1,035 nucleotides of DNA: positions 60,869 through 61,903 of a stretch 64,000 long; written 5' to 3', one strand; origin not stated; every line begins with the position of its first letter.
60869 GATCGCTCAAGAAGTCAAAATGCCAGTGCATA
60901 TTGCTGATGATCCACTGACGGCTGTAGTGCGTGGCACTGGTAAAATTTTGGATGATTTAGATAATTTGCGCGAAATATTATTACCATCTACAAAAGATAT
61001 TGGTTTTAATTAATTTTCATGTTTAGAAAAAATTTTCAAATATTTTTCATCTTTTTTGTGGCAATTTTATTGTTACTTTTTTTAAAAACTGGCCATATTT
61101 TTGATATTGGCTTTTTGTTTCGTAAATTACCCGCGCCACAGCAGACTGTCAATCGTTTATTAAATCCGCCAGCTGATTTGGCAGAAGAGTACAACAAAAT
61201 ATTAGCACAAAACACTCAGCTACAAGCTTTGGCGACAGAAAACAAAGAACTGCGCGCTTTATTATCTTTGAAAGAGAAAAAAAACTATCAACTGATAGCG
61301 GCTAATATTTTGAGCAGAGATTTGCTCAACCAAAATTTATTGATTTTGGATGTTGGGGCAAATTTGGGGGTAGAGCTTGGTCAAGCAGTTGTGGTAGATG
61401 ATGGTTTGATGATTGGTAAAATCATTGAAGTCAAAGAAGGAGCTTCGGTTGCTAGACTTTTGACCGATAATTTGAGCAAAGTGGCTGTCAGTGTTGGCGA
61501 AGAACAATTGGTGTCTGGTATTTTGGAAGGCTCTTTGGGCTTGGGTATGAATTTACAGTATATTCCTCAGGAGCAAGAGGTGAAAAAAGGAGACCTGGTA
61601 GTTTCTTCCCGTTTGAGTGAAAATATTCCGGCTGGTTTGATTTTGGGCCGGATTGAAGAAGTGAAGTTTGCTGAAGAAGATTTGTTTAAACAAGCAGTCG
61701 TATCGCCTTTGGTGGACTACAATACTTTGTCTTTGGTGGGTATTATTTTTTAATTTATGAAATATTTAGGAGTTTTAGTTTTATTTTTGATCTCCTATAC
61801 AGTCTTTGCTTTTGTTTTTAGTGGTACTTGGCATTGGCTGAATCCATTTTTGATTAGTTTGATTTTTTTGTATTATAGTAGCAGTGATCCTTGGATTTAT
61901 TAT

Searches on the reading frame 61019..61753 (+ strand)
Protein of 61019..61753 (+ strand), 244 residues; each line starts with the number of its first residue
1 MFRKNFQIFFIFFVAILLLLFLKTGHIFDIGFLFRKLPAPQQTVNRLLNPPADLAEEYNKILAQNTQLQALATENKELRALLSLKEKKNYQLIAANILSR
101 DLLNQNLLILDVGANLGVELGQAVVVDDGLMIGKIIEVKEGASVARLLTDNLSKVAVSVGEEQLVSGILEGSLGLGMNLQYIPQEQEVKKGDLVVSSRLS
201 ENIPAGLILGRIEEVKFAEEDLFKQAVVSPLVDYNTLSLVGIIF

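Call 60: search_protein_families(library=pfam, proteins=[window:61019-61753:+], max_evalue=0.001)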
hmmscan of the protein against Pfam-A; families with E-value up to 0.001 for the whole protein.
window:61019-61753:+ (244 aa): 1 family
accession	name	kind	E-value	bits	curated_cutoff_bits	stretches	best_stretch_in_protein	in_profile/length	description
PF04085.20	MreC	-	8.2e-30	104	28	1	105-243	10-146/147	Rod shape-determining protein MreC, barrel core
